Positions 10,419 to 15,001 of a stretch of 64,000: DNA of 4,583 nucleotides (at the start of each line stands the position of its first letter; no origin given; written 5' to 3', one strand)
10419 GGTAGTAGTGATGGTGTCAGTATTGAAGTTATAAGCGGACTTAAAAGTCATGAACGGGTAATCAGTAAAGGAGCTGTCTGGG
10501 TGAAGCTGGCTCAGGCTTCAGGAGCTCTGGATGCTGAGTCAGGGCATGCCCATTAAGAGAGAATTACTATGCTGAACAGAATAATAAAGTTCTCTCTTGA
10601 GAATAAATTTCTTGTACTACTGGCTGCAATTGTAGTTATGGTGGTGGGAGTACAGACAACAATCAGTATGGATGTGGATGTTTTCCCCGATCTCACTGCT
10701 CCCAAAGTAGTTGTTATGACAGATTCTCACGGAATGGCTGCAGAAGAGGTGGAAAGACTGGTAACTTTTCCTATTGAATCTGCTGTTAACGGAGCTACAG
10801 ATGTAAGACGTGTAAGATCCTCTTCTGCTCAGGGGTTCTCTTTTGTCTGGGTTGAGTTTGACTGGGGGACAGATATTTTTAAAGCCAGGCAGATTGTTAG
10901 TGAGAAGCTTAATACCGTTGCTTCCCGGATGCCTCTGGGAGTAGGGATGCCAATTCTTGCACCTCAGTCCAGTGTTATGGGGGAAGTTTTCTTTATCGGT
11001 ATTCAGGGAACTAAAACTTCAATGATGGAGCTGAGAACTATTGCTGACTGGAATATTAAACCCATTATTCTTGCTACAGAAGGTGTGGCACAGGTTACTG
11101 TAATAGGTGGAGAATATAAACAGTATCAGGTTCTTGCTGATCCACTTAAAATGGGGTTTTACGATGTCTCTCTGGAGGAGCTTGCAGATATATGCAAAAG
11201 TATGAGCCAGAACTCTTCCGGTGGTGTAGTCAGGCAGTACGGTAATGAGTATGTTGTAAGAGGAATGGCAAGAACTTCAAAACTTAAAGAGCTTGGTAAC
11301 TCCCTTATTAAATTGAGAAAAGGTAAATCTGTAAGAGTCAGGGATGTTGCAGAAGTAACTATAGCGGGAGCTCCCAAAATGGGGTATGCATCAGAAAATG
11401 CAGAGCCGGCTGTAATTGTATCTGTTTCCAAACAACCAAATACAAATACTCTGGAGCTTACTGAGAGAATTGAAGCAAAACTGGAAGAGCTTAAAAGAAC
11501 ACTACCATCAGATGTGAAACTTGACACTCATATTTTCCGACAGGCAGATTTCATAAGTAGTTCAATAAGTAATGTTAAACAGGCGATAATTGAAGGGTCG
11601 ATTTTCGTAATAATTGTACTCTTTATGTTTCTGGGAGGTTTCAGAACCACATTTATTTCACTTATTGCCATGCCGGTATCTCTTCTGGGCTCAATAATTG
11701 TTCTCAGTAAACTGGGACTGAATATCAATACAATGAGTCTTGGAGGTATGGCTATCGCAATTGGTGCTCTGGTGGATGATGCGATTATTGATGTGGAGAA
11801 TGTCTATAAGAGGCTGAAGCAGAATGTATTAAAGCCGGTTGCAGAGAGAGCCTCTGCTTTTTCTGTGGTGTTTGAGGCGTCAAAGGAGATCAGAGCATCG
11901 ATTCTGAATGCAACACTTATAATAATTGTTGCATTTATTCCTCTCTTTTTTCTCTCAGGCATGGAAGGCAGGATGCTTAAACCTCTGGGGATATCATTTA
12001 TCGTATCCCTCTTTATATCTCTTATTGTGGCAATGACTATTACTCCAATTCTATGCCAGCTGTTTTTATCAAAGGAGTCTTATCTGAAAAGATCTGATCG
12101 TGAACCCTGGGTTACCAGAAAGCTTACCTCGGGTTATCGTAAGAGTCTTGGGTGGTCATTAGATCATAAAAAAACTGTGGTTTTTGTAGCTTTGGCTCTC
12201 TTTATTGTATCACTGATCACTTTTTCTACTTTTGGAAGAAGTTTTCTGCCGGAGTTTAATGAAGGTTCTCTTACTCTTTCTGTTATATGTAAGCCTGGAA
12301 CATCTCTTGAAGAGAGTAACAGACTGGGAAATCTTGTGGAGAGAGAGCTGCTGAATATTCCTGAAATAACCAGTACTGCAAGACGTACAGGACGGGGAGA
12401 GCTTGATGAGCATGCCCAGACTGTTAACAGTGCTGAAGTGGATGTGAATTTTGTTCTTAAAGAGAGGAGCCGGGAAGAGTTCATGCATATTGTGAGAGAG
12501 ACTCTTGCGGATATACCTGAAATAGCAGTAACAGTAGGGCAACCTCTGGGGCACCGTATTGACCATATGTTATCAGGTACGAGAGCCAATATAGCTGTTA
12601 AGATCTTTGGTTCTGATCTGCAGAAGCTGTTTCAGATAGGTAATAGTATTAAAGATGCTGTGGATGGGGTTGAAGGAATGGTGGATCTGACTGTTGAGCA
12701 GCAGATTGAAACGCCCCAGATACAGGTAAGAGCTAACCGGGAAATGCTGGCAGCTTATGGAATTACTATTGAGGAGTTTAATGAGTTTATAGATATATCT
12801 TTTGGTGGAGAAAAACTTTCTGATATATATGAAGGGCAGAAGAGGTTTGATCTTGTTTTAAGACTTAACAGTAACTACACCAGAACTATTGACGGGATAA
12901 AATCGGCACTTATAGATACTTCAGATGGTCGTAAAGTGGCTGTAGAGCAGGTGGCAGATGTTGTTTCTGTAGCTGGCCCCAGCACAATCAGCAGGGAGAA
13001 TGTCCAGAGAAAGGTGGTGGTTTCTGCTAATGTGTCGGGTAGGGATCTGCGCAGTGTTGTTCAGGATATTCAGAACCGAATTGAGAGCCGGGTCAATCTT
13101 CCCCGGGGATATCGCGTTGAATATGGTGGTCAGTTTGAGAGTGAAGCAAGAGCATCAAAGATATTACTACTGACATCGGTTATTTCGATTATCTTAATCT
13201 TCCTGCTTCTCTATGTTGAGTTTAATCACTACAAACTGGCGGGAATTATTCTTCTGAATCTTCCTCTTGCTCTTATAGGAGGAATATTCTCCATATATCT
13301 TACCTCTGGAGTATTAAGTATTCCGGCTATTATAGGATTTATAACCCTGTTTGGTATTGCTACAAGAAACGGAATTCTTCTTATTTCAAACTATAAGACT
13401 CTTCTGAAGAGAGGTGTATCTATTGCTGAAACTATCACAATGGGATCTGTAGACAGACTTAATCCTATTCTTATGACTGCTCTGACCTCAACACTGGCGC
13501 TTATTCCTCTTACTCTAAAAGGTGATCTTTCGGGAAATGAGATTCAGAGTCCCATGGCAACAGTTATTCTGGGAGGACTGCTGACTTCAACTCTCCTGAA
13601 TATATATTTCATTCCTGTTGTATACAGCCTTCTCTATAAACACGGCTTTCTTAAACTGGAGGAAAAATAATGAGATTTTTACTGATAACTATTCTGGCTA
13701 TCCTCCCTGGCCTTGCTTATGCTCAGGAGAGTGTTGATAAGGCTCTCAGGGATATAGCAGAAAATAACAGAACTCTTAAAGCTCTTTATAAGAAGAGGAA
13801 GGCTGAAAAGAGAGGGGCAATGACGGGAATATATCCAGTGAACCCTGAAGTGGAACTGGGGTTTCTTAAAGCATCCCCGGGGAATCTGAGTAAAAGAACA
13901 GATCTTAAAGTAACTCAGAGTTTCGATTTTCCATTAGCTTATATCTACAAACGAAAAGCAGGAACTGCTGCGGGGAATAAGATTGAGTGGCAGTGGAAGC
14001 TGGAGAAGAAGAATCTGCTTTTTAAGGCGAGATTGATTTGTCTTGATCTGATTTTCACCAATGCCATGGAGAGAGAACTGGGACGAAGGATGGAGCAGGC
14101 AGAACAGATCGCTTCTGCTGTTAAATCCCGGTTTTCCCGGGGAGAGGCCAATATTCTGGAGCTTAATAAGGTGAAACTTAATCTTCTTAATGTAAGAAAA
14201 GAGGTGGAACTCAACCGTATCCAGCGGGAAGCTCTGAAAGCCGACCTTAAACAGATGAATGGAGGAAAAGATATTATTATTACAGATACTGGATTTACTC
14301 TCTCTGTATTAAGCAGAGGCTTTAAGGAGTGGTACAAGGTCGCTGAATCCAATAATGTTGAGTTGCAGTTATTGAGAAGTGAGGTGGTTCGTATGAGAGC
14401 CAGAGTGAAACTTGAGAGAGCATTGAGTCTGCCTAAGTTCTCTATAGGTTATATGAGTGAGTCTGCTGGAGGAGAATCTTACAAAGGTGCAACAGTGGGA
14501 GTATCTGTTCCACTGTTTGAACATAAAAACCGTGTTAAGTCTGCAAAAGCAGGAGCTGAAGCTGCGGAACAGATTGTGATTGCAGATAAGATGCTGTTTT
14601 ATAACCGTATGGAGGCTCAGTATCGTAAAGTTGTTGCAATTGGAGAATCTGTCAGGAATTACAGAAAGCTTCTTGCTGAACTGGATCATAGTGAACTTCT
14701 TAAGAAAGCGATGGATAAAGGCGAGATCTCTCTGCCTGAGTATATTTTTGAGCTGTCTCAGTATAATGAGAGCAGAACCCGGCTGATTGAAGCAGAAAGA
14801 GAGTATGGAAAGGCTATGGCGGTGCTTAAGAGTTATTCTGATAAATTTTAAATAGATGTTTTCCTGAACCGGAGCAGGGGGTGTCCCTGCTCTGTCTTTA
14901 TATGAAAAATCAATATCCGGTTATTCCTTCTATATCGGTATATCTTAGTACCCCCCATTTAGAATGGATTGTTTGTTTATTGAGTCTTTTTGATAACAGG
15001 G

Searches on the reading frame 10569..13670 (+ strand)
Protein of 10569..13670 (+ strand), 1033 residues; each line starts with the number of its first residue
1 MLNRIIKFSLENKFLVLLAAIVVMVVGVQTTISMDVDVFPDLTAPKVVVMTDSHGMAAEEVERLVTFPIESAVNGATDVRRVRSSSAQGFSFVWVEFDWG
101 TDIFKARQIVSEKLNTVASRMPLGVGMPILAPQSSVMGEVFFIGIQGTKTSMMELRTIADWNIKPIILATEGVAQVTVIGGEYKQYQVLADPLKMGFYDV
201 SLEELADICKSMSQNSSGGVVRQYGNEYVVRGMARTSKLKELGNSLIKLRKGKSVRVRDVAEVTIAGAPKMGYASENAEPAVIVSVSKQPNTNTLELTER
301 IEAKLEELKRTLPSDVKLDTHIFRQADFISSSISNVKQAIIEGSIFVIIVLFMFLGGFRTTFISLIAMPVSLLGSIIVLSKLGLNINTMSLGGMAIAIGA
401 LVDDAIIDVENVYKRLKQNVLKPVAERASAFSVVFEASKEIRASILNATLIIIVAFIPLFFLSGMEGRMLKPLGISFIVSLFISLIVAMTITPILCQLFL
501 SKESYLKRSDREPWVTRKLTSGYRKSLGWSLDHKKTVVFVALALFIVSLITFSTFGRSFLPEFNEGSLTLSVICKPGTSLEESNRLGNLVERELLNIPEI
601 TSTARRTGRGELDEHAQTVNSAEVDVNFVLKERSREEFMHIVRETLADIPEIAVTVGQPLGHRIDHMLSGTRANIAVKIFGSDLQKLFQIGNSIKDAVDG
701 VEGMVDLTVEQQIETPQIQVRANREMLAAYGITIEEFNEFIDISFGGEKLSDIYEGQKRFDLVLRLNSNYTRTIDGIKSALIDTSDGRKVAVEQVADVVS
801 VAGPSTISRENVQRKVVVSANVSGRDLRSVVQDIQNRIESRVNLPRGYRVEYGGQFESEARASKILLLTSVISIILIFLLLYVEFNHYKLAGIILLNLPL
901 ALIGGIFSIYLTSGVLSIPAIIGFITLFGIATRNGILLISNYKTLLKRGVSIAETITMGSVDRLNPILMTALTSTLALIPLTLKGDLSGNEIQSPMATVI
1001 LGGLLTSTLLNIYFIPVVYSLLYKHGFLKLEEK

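Call 8: search_protein_families(library=pfam, proteins=[window:10569-13670:+], max_evalue=0.01)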
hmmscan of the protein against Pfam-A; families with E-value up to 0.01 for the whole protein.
window:10569-13670:+ (1033 aa): 2 families
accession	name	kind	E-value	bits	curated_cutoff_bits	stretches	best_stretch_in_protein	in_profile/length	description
PF00873.25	ACR_tran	-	2.3e-267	890.1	28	1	5-1022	1-1020/1021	AcrB/AcrD/AcrF family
PF03176.21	MMPL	-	3e-10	40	20.5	2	281-499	87-302/333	MMPL family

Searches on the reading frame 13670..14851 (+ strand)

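Call 8: search_protein_families(library=pfam, proteins=[window:13670-14851:+], max_evalue=0.01)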
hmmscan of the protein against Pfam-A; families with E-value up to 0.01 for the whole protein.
window:13670-14851:+ (393 aa): 1 family
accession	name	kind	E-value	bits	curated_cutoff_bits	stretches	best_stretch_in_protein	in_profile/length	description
PF02321.23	OEP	-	2.4e-27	96.4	22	2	219-387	2-183/187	Outer membrane efflux protein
